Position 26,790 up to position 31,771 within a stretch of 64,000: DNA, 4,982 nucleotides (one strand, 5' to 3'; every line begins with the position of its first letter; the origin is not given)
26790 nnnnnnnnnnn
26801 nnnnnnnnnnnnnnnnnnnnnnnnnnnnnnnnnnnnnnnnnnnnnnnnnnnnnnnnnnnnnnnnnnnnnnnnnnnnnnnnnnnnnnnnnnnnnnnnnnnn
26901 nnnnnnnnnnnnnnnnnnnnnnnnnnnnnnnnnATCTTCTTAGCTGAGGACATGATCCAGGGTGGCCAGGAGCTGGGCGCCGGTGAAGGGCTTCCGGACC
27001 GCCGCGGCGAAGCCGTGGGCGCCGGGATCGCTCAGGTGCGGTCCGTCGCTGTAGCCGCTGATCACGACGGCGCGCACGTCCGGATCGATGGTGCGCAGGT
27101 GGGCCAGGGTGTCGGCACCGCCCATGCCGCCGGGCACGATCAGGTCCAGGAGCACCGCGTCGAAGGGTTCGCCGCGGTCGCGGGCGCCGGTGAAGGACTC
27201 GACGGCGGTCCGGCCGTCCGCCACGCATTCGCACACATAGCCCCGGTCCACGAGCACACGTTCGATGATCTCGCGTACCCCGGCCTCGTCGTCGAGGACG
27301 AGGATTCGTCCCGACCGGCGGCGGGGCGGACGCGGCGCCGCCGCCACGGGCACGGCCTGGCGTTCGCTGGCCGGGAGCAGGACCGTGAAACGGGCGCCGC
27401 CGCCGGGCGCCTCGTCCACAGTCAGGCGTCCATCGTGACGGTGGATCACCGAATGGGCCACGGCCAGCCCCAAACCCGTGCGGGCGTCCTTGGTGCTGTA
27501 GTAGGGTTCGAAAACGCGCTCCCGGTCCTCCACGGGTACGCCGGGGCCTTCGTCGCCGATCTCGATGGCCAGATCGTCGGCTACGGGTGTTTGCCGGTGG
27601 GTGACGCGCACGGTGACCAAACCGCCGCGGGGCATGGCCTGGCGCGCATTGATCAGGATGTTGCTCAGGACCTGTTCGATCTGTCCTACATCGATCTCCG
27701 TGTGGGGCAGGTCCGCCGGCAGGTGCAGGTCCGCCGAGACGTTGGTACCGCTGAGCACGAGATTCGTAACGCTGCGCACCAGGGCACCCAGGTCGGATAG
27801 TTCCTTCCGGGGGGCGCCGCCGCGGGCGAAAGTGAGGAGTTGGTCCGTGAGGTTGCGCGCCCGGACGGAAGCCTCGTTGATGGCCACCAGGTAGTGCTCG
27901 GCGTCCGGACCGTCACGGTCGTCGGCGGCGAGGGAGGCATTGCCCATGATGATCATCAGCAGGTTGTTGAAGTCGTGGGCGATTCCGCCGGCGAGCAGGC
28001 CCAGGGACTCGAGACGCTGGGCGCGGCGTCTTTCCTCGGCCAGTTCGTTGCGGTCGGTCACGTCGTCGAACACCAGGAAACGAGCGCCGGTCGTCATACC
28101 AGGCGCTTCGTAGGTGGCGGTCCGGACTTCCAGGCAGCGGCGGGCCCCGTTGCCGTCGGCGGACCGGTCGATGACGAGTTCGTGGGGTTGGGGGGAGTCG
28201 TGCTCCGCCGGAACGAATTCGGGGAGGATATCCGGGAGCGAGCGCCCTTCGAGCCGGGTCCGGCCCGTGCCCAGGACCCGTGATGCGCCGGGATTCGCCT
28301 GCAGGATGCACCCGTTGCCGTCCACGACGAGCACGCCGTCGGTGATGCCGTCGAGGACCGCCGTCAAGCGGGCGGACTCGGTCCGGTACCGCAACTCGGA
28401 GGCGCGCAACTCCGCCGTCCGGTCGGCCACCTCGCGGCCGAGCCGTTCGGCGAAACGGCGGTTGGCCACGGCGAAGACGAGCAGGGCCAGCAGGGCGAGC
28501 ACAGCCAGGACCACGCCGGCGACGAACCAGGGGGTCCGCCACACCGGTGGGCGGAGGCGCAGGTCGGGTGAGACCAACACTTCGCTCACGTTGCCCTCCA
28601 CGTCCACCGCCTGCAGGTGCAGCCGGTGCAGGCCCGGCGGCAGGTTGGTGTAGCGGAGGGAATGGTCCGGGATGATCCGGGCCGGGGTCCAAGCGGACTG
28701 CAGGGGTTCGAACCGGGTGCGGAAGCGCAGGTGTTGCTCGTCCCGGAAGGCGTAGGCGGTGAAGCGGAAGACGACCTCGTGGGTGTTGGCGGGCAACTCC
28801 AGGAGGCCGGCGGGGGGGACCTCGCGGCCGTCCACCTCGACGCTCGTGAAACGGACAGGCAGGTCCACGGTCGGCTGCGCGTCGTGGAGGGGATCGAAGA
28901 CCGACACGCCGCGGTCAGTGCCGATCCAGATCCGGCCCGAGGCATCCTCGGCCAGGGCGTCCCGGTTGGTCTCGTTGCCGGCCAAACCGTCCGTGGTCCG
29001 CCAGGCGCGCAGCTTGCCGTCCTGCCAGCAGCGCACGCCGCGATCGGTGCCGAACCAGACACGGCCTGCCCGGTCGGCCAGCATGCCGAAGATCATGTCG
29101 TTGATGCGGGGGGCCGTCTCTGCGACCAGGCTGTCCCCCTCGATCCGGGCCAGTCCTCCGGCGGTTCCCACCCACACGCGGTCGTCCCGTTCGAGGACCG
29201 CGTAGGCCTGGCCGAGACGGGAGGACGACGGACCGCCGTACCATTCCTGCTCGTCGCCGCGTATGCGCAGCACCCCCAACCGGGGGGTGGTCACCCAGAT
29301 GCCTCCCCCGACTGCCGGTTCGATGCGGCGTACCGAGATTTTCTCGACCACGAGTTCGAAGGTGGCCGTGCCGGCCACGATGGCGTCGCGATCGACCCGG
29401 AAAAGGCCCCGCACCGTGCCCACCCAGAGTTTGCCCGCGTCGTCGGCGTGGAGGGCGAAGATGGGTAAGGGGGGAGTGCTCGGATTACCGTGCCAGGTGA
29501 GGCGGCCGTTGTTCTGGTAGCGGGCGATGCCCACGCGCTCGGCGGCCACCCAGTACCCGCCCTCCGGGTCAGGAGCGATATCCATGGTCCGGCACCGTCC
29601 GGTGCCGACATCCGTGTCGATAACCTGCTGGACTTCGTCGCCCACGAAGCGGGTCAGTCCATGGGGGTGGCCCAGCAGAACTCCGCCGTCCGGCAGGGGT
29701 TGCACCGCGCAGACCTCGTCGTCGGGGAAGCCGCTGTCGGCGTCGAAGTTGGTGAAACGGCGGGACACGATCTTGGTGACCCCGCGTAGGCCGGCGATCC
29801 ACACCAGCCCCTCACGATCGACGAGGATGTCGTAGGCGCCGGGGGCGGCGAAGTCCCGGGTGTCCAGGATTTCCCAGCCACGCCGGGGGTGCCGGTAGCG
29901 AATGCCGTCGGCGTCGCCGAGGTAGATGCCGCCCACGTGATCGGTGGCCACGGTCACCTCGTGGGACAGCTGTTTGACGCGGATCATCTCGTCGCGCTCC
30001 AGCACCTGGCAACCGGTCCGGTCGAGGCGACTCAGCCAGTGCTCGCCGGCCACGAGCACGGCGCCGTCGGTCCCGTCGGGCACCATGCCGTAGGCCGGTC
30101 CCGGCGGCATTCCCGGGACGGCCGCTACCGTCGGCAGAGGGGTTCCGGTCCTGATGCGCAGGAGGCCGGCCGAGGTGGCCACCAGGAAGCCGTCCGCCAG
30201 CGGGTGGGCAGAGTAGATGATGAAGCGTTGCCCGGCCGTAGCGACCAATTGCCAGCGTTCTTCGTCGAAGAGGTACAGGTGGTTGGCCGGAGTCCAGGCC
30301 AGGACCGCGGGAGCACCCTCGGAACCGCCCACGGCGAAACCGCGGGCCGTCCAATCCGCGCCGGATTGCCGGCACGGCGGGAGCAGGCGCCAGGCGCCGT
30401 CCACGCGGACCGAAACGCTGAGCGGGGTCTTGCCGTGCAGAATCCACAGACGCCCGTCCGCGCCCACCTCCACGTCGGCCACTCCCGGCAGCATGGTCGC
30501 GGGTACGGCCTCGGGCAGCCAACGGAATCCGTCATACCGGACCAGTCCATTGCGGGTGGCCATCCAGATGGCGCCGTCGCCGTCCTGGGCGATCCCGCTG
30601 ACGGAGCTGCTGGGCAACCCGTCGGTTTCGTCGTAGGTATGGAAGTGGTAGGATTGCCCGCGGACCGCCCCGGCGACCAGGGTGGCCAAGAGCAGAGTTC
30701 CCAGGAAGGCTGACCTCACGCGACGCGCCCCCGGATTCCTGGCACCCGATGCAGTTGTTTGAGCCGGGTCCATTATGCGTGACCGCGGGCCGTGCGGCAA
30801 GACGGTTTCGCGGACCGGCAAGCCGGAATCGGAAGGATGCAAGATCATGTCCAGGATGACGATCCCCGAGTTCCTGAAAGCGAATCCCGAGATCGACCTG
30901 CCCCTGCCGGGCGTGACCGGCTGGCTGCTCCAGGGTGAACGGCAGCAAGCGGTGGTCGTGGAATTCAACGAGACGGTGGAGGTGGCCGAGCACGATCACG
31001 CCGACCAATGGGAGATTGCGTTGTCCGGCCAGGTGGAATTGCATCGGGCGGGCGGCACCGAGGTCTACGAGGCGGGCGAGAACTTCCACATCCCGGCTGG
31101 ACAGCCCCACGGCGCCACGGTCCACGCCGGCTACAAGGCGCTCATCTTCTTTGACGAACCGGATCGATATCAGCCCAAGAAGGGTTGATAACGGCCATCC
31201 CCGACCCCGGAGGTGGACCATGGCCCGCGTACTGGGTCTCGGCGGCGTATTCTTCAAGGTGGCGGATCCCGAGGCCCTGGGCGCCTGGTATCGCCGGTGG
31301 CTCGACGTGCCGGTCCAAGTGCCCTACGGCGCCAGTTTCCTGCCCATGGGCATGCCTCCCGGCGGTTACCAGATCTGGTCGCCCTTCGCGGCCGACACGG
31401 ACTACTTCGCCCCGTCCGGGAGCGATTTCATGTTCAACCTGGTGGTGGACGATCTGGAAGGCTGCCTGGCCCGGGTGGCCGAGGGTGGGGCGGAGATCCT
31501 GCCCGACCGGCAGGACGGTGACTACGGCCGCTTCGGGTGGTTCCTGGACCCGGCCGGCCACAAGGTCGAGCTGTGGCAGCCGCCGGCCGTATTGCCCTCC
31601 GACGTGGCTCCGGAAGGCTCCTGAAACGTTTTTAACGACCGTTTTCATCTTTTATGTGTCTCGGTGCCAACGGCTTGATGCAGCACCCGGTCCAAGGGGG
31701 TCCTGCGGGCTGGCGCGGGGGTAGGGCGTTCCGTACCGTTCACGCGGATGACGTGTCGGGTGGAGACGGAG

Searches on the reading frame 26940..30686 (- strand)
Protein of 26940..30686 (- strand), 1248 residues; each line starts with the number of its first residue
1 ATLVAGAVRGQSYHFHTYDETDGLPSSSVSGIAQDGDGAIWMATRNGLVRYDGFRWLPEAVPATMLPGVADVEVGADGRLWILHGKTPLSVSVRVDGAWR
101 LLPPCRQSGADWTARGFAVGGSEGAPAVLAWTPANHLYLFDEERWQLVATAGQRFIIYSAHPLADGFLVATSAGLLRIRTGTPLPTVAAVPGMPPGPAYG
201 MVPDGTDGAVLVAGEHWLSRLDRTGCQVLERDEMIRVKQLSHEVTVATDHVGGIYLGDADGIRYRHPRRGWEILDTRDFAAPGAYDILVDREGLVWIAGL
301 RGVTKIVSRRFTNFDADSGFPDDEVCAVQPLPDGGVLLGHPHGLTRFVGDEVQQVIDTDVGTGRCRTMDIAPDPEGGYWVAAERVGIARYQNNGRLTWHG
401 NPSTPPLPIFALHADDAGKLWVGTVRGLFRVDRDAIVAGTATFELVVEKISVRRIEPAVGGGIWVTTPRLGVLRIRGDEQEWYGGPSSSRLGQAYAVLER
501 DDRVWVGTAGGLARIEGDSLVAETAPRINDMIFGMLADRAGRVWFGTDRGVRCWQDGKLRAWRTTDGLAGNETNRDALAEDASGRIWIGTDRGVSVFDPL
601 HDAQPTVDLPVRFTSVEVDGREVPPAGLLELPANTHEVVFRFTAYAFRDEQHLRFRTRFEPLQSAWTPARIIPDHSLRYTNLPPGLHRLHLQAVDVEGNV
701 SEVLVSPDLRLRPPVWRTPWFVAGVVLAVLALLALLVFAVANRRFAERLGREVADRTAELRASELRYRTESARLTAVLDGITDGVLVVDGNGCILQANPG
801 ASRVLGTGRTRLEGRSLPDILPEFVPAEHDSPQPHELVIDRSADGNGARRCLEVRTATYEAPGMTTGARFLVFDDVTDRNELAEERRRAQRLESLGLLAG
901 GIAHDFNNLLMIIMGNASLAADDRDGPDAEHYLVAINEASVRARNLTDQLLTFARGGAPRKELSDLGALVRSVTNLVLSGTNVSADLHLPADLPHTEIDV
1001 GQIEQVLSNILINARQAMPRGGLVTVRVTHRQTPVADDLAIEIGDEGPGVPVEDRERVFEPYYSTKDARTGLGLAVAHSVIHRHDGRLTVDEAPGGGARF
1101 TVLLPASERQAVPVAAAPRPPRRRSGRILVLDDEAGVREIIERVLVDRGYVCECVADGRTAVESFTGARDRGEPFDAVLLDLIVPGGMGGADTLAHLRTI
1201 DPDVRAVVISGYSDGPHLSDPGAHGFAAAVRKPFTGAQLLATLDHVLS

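Call 50: search_protein_families(library=pfam, proteins=[window:26940-30686:-], max_evalue=0.001)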
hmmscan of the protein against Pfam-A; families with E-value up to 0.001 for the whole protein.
window:26940-30686:- (1248 aa): 9 families
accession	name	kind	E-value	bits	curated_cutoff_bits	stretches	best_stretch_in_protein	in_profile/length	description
PF07494.17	Reg_prop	-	2e-25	86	20.4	0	23-46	1-24/24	Two component regulator propeller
PF02518.31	HATPase_c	-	1.2e-23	84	26.4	1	1000-1106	3-109/111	Histidine kinase-, DNA gyrase B-, and HSP90-like ATPase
PF00072.30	Response_reg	-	6.7e-13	49.2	30.2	1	1128-1243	1-110/111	Response regulator receiver domain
PF00512.31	HisKA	-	8.9e-09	35.7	26.9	1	896-958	3-65/66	His Kinase A (phospho-acceptor) domain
PF13188.13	PAS_8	-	5.3e-07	29.8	21.8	1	772-826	1-52/65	PAS domain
PF00989.32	PAS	-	2.1e-06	28.2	22.6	1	773-833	2-60/113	PAS fold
PF08448.16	PAS_4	-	1.2e-05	26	23.1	1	778-833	1-56/110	PAS fold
PF13426.13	PAS_9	-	0.00011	22.9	27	1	783-827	2-41/103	PAS domain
PF08450.18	SGL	-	0.0008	19.5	26.3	0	324-396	42-117/246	SMP-30/Gluconolactonase/LRE-like region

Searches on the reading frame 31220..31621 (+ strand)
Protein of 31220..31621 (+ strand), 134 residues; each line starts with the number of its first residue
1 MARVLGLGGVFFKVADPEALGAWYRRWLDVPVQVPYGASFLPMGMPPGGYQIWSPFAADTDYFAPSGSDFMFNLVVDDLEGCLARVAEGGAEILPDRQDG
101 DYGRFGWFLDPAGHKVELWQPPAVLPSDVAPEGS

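Call 27: search_protein_families(library=pfam, proteins=[window:31220-31621:+], max_evalue=0.001)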
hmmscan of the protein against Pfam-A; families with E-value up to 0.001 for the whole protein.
window:31220-31621:+ (134 aa): 2 families
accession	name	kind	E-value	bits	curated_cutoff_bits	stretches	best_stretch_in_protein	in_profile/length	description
PF18029.7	Glyoxalase_6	-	2.1e-09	38.4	23.6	1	10-118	2-105/106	Glyoxalase-like domain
PF00903.31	Glyoxalase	-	0.00011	23.1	20.6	1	14-118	9-121/121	Glyoxalase/Bleomycin resistance protein/Dioxygenase superfamily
